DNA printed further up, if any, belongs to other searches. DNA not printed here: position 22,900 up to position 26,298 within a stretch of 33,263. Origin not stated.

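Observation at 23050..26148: NuoF-like hydrogenase subunit fused to a full GltD/NfnB-like FAD/NAD(P)H module in a hydC-hydB-hydA operon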

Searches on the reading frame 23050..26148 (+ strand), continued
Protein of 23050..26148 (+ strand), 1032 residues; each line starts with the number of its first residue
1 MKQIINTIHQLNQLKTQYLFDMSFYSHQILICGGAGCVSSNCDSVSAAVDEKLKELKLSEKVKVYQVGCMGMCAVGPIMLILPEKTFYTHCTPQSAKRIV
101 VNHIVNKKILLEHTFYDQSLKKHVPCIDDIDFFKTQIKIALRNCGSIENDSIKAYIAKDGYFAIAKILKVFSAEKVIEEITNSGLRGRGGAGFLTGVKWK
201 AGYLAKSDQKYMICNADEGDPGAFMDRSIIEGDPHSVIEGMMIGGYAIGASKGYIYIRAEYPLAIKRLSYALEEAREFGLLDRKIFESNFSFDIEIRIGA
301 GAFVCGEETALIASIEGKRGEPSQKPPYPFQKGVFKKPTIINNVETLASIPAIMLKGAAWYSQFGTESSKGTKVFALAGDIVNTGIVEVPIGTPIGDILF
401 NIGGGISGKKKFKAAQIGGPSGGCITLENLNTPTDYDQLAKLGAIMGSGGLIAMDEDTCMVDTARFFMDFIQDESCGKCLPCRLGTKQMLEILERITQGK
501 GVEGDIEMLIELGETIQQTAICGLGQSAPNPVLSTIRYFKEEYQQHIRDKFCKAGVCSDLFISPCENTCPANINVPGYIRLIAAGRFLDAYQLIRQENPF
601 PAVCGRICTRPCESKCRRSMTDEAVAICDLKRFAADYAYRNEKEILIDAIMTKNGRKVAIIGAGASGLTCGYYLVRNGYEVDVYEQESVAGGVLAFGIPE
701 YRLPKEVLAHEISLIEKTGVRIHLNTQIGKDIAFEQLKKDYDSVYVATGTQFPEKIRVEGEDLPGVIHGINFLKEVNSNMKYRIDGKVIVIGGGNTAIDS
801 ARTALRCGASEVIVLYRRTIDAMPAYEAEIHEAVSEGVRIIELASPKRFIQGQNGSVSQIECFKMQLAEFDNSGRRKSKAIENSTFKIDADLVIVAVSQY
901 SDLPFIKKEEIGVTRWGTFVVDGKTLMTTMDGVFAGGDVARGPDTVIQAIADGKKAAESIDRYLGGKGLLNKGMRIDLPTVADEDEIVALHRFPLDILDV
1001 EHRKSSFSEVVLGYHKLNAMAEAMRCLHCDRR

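Call 31: find_related_loci(query=window:23050-26145:+, collection=genome_contigs, flank=6000)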
Query window:23050-26145:+ (1032 aa) in genome_contigs; peptide patterns used: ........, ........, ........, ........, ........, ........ (x = any residue, [..] = any of these).
598 stretches matched a pattern (row limit reached: there are more); 502 encode a relative of the query (tblastn E <= 1e-3); the best 80 are kept; 80 distinct loci.
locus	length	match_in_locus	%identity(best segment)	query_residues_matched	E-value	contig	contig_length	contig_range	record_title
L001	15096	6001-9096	91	1-1032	0e+0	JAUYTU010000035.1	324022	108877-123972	MAG: Erysipelotrichaceae bacterium isolate C8_maxbin.054 C8_k141_238473, whole genome shotgun sequence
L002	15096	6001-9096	91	1-1032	0e+0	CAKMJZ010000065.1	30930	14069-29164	uncultured Erysipelotrichaceae bacterium isolate OKU21 genome assembly, contig: MEGAHIT_co_assembly_000000018095, whole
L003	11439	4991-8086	90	1-1032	0e+0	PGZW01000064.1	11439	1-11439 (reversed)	MAG: Firmicutes bacterium HGW-Firmicutes-19 08E140C01_scaffold_3664, whole genome shotgun sequence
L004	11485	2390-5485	84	1-1032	0e+0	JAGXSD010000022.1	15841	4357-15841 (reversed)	MAG: Erysipelotrichia bacterium isolate CROMO_A_155 c_000000423212, whole genome shotgun sequence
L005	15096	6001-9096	86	1-1032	0e+0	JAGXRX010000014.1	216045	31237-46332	MAG: Erysipelothrix sp. isolate CROMO_A_142 c_000000282848, whole genome shotgun sequence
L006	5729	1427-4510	71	5-1032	0e+0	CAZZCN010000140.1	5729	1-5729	MAG TPA_asm: uncultured Oscillospiraceae bacterium isolate SRP272421_co1_371 genome assembly, contig: NODE_53059_length_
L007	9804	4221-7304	70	5-1032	0e+0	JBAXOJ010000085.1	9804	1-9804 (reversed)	MAG: Clostridia bacterium isolate ELA502 MAG502_85, whole genome shotgun sequence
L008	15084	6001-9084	70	5-1032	0e+0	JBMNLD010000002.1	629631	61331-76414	MAG: Christensenellales bacterium isolate SBF912LR0HQ0021 contig_39031, whole genome shotgun sequence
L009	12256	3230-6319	70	3-1032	0e+0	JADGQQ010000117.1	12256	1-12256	MAG: Clostridia bacterium isolate Chersky_828 k127_14523184, whole genome shotgun sequence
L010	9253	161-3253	69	2-1032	0e+0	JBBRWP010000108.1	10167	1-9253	MAG: Acetivibrionales bacterium isolate La4_metabat2.014 La4_metabat2.014_K_2798543_L_10167_cov_15.1855, whole genome sh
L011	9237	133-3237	69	5-1032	0e+0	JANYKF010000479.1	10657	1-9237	MAG: Clostridiaceae bacterium isolate GL140_5_metabinner_137 GL140_5_k141_3336762, whole genome shotgun sequence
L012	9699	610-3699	71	2-1032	0e+0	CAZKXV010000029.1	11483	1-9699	MAG TPA_asm: uncultured Clostridia bacterium isolate binchicken_co47_179 genome assembly, contig: NODE_4252_length_11483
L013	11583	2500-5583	70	5-1032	0e+0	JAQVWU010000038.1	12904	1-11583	MAG: Eubacteriales bacterium isolate STF2_11 NODE_13725_length_12904_cov_2.680128_Sandtown_F2, whole genome shotgun sequ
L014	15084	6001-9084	69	5-1032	0e+0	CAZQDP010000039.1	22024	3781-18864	MAG TPA_asm: uncultured Eubacteriales bacterium isolate SRP272421_co3_741 genome assembly, contig: NODE_5219_length_2202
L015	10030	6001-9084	70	5-1032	0e+0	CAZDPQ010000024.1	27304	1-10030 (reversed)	MAG TPA_asm: uncultured Oscillospiraceae bacterium isolate binchicken_co190_421 genome assembly, contig: NODE_3355_lengt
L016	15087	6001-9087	68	4-1032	0e+0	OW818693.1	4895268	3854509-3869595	metagenome genome assembly, chromosome: 1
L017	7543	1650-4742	69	2-1032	0e+0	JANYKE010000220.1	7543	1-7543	MAG: Eubacteriales bacterium isolate GL140_5_metabinner_133_sub GL140_5_k141_691978, whole genome shotgun sequence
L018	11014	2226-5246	68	1-1032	0e+0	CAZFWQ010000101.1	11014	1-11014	MAG TPA_asm: uncultured Oscillospiraceae bacterium isolate SRP272421_co1_11 genome assembly, contig: NODE_19755_length_1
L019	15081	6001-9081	66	5-1032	0e+0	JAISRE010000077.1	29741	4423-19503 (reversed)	MAG: Synergistaceae bacterium isolate Kf353_bin45 k119_5020083, whole genome shotgun sequence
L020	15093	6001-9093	70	1-1032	0e+0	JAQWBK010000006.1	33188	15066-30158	MAG: Oscillospiraceae bacterium isolate STF2_218 NODE_2804_length_33188_cov_6.727564_Sandtown_F2, whole genome shotgun s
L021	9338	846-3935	65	3-1032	0e+0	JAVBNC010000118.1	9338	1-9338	MAG: Desulfovibrionaceae bacterium isolate EPI_MAG_00068 c_000001694983, whole genome shotgun sequence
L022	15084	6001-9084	66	4-1032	0e+0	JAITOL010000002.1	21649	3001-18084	MAG: Synergistaceae bacterium isolate Po218_bin54 k119_4656542, whole genome shotgun sequence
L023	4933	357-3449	65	5-1032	0e+0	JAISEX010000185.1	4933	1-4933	MAG: Eubacteriales Family XIII. Incertae Sedis bacterium isolate Gx485_bin216 k119_2892779, whole genome shotgun sequenc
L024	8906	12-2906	70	62-1026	0e+0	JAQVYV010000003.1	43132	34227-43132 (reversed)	MAG: Eubacteriales bacterium isolate STF2_158 NODE_1737_length_43132_cov_6.346657_Sandtown_F2, whole genome shotgun sequ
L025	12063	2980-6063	65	5-1032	0e+0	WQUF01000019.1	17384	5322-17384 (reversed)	MAG: Oscillospiraceae bacterium isolate Cu122P5bin16 JGI20166J26741_10086670, whole genome shotgun sequence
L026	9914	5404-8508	62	1-1032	0e+0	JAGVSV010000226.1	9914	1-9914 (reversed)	MAG: Bacillota bacterium isolate THP_Bin_13 THP_Bin_13_scaffold_2329, whole genome shotgun sequence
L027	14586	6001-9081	66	5-1032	0e+0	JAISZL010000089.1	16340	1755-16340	MAG: Synergistaceae bacterium isolate Nc350_bin91 k119_3602689, whole genome shotgun sequence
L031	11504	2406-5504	58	1-1032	0e+0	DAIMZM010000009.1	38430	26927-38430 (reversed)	MAG TPA_asm: Bacillota bacterium isolate CTOTU7645 NODE_1891_length_38430_cov_6.590541, whole genome shotgun sequence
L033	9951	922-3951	56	25-1032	0e+0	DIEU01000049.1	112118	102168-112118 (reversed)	MAG TPA_asm: Firmicutes bacterium UBA5766 UBA5766_contig_26539, whole genome shotgun sequence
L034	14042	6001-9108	55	6-1032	0e+0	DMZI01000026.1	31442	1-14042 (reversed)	MAG TPA_asm: Desulfotomaculum sp. isolate UBA7919 contig_119, whole genome shotgun sequence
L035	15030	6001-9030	55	25-1032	0e+0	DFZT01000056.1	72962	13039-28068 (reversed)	MAG TPA_asm: Firmicutes bacterium UBA4049 UBA4049_contig_1133, whole genome shotgun sequence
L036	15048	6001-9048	56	20-1032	0e+0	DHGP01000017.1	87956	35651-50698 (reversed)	MAG TPA_asm: Firmicutes bacterium UBA4795 UBA4795_contig_5476, whole genome shotgun sequence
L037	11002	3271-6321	56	20-1032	0e+0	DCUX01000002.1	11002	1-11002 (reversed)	MAG TPA_asm: Firmicutes bacterium UBA2203 UBA2203_contig_22766, whole genome shotgun sequence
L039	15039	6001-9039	50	20-1030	0e+0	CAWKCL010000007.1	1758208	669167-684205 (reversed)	MAG: uncultured delta proteobacterium isolate MFD03899.bin.1.137 genome assembly, contig: contig_4817, whole genome shot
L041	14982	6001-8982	49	29-1031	0e+0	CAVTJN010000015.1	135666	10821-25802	MAG: uncultured Chloroflexia bacterium isolate MFD05942.bin.1.364 genome assembly, contig: contig_60238, whole genome sh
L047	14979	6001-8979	50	29-1030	0e+0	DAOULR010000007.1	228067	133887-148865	MAG TPA_asm: Dehalococcoidales bacterium isolate W31_48 k127_156965, whole genome shotgun sequence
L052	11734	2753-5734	48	29-1031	0e+0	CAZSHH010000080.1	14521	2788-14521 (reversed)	MAG TPA_asm: uncultured Dehalococcoidales bacterium isolate SRP192927_co7_640 genome assembly, contig: NODE_7996_length_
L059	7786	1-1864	87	412-1032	0e+0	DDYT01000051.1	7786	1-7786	MAG TPA_asm: Erysipelotrichaceae bacterium UBA2227 UBA2227_contig_160186, whole genome shotgun sequence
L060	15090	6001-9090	67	3-1032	0e+0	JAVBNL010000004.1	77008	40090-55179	MAG: Desulfovibrionaceae bacterium isolate EPI_MAG_00079 c_000013684031, whole genome shotgun sequence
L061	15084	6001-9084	70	5-1032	0e+0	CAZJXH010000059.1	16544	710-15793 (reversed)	MAG TPA_asm: uncultured Oscillospiraceae bacterium isolate SRP302447_co2_281 genome assembly, contig: NODE_9717_length_1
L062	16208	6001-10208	54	7-1032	0e+0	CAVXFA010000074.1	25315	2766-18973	MAG: uncultured delta proteobacterium isolate MFD04408.bin.1.124 genome assembly, contig: contig_48408, whole genome sho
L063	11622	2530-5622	70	1-1032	0e+0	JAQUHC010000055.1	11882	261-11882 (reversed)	MAG: Oscillospiraceae bacterium isolate STCSWMC_28 NODE_15647_length_11882_cov_3.528371_ST_CSWMC, whole genome shotgun s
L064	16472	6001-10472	52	7-1032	0e+0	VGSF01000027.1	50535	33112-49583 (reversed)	MAG: Deltaproteobacteria bacterium isolate K_DeepCast_150m_m1_110 K_DeepCast_150m_m1_110_Ga0194126_10000903, whole genom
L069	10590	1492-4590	68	4-1032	0e+0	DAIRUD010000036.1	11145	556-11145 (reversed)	MAG TPA_asm: Synergistaceae bacterium isolate CTOTU14823 NODE_1202_length_11145_cov_8.888819, whole genome shotgun seque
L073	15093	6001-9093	60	1-1032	0e+0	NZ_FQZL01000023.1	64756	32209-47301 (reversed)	Dethiosulfatibacter aminovorans DSM 17477, whole genome shotgun sequence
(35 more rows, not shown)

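Call 57: search_protein_families(library=pfam, proteins=[L047:8981-11737:+, L047:11754-12428:+, L047:12891-14087:+, L047:4830-5501:+, L039:9134-10195:+, L039:10208-11845:+, L039:876-2285:+, L039:13104-15011:+, L039:5558-5941:+], max_evalue=0.00001)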
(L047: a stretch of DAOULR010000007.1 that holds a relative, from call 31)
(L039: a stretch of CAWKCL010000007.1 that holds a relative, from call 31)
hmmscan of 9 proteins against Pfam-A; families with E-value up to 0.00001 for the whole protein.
L047:8981-11737:+ (918 aa): 10 families
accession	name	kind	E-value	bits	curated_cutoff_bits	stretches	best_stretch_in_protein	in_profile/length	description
PF00384.28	Molybdopterin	-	1.6e-75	254.8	24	1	304-723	1-353/353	Molybdopterin oxidoreductase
PF01568.27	Molydop_binding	-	4.7e-37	126.8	26.8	1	806-912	1-110/110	Molydopterin dinucleotide binding domain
PF13510.11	Fer2_4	-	1.9e-20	73.2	22.8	1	10-85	3-81/82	2Fe-2S iron-sulfur cluster binding domain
PF04879.21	Molybdop_Fe4S4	-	8.1e-19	67.8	22.7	1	248-301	2-55/55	Molybdopterin oxidoreductase Fe4S4 domain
PF10588.14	NADH-G_4Fe-4S_3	-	7.4e-12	45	27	2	92-116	1-25/40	NADH-ubiquinone oxidoreductase-G iron-sulfur binding region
PF12838.12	Fer4_7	-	1.4e-06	29.1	27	1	179-237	1-52/52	4Fe-4S dicluster domain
PF00037.32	Fer4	-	1.5e-06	28.2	21.1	0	218-238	3-23/24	4Fe-4S binding domain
PF22117.2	Fer4_Nqo3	-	2.6e-06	28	27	1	174-238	5-66/67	NADH-quinone oxidoreductase subunit 3, ferredoxin-like domain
PF12837.12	Fer4_6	-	5.3e-06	26.6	25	0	173-191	2-20/24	4Fe-4S binding domain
PF13237.11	Fer4_10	-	5.5e-06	26.7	25.5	0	220-261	6-48/53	4Fe-4S dicluster domain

L047:11754-12428:+ (224 aa): 7 families
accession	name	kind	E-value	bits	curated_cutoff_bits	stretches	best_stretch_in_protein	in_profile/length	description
PF13510.11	Fer2_4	-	2.4e-19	69.6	22.8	1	3-78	3-81/82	2Fe-2S iron-sulfur cluster binding domain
PF22117.2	Fer4_Nqo3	-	3.5e-10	40.3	27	1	139-206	2-66/67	NADH-quinone oxidoreductase subunit 3, ferredoxin-like domain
PF10588.14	NADH-G_4Fe-4S_3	-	3.8e-10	39.6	27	1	85-120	1-36/40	NADH-ubiquinone oxidoreductase-G iron-sulfur binding region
PF00037.32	Fer4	-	3.3e-08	33.5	21.1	1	186-206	3-23/24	4Fe-4S binding domain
PF00111.32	Fer2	-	5.9e-08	33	21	1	7-56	2-49/77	2Fe-2S iron-sulfur cluster binding domain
PF12838.12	Fer4_7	-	8.2e-08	33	27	1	147-205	1-52/52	4Fe-4S dicluster domain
PF12837.12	Fer4_6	-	1.4e-06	28.4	25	0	186-206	4-24/24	4Fe-4S binding domain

L047:12891-14087:+ (398 aa): 3 families
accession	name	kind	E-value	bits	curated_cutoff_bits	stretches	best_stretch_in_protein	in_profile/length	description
PF01512.22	Complex1_51K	-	6.6e-46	156.4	31.2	1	46-210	1-150/150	Nuo51 FMN-binding domain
PF10589.14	NADH_4Fe-4S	-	2.2e-29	101.6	23.5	1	310-394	1-85/85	NADH-ubiquinone oxidoreductase-F iron-sulfur binding region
PF10531.15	SLBB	-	1.8e-06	28.1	27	1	232-258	1-27/55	SLBB domain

L047:4830-5501:+ (223 aa): 1 family
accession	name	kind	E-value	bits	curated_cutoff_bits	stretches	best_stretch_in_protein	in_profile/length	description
PF12654.12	DUF3786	-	1.7e-54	184.5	27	1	36-211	1-173/176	Domain of unknown function (DUF3786)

L039:9134-10195:+ (353 aa): 11 families
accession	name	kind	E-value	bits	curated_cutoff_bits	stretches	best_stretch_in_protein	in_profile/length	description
PF13510.11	Fer2_4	-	1.7e-21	76.5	22.8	1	2-77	2-80/82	2Fe-2S iron-sulfur cluster binding domain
PF04879.21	Molybdop_Fe4S4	-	1.8e-17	63.5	22.7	1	222-275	3-55/55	Molybdopterin oxidoreductase Fe4S4 domain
PF00384.28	Molybdopterin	-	3e-16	59.8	24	1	278-353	1-81/353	Molybdopterin oxidoreductase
PF10588.14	NADH-G_4Fe-4S_3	-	1.1e-13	50.9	27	1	85-124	1-40/40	NADH-ubiquinone oxidoreductase-G iron-sulfur binding region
PF22117.2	Fer4_Nqo3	-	3.2e-12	46.9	27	1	139-206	2-66/67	NADH-quinone oxidoreductase subunit 3, ferredoxin-like domain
PF12838.12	Fer4_7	-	1.9e-10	41.4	27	1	147-205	1-52/52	4Fe-4S dicluster domain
PF14697.11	Fer4_21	-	9.4e-09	35.7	35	1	144-204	4-55/59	4Fe-4S dicluster domain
PF00037.32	Fer4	-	1.3e-08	34.7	21.1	1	188-206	5-23/24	4Fe-4S binding domain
PF13237.11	Fer4_10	-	1.4e-06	28.5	25.5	0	187-235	5-49/53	4Fe-4S dicluster domain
PF13183.11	Fer4_8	-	2.5e-06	28.4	27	1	145-204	2-67/68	4Fe-4S dicluster domain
PF13187.11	Fer4_9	-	3.5e-06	27.4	27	1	147-205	1-51/52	4Fe-4S dicluster domain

L039:10208-11845:+ (545 aa): 2 families
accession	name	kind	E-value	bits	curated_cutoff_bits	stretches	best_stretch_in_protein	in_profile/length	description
PF00384.28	Molybdopterin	-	2.9e-65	221.1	24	1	12-344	97-352/353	Molybdopterin oxidoreductase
PF01568.27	Molydop_binding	-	2.6e-35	121.2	26.8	1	427-531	1-108/110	Molydopterin dinucleotide binding domain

L039:876-2285:+ (469 aa): 6 families
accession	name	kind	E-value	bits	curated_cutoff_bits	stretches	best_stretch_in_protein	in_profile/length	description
PF14691.11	Fer4_20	-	3.5e-44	149.6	25.8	1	23-131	2-111/113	Dihydroprymidine dehydrogenase domain II, 4Fe-4S cluster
PF07992.20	Pyr_redox_2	-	9.8e-41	140.5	26.1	2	146-452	2-291/291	Pyridine nucleotide-disulphide oxidoreductase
PF00070.33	Pyr_redox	-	1.3e-15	58.1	22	1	146-224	1-70/82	Pyridine nucleotide-disulphide oxidoreductase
PF13738.12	Pyr_redox_3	-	1.4e-07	31.6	30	0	281-436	162-305/305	Pyridine nucleotide-disulphide oxidoreductase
PF01262.27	AlaDh_PNT_C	-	2.5e-07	30.8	23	0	255-311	2-56/214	Alanine dehydrogenase/PNT, C-terminal domain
PF13450.12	NAD_binding_8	-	1.1e-06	29.3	21.9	1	149-181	1-33/68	NAD(P)-binding Rossmann-like domain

L039:13104-15011:+ (635 aa): 3 families
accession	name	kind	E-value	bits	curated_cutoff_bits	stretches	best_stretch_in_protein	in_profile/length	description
PF00587.30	tRNA-synt_2b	-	4.8e-46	157.5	29.3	1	319-526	4-179/179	tRNA synthetase class II core domain (G, H, P, S and T)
PF07973.19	tRNA_SAD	-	4e-17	62.3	24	1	167-216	1-44/44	Threonyl and Alanyl tRNA synthetase second additional domain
PF03129.25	HGTP_anticodon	-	8e-17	61.6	21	1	538-626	1-92/94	Anticodon binding domain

L039:5558-5941:+ (127 aa): 0 families

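Call 63: search_protein_representatives(protein=window:23050-26145:+)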
Query: 1032 residues. Proteins with E-value up to 0.001 (for the whole library): 46466; up to 1e-10: 26288; up to 1e-30: 8670. The best 150 are listed.
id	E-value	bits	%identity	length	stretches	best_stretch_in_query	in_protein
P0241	0.0e+00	1479.0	62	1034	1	3-1032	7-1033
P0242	1.9e-265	900.2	47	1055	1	30-1030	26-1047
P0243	3.4e-253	859.7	44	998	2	338-1031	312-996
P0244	5.6e-236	802.7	47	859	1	42-856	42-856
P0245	2.3e-222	757.6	44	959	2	351-1030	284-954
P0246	3.0e-217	740.7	51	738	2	28-577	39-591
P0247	5.9e-207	706.6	47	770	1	36-745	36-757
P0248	4.2e-204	697.2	52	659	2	225-730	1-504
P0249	1.2e-202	692.4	38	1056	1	120-1030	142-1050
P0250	5.1e-196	670.4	54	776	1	23-580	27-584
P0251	2.1e-194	665.0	45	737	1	311-1030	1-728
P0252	2.3e-192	658.3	53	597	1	27-562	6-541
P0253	5.1e-189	647.2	55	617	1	5-562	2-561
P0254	4.6e-188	644.1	42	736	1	8-737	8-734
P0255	8.1e-186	636.6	38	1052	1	62-1031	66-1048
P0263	3.2e-168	578.4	34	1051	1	34-1031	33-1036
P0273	3.3e-162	558.5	35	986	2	376-1031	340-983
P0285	1.4e-153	530.0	52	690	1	560-1031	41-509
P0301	2.4e-144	499.4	52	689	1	556-1029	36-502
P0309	1.2e-137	477.2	40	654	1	428-1031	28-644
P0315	2.1e-135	469.8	50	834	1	558-1032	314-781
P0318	3.9e-134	465.5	40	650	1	439-1031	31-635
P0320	1.9e-133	463.2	60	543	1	658-1032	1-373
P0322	3.7e-133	462.3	33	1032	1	151-1030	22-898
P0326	3.9e-132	458.9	40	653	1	441-1031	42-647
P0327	5.4e-132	458.5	48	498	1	564-1031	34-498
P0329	1.9e-130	453.3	48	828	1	561-1031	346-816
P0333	2.2e-129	449.9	39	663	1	425-1031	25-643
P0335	7.4e-129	448.1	41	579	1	461-1032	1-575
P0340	3.1e-127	442.7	53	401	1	629-1032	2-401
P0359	1.3e-122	427.4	46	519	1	519-1032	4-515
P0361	1.5e-122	427.2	65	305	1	729-1032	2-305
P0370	7.0e-121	421.7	46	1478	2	562-1029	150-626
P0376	3.9e-120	419.2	44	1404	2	563-1029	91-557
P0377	6.0e-120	418.6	38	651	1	429-1031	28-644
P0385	1.4e-118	414.1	40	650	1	427-1031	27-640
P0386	2.4e-118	413.3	46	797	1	559-1029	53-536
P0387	2.9e-118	413.0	40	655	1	437-1031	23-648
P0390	4.2e-118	412.5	37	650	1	428-1031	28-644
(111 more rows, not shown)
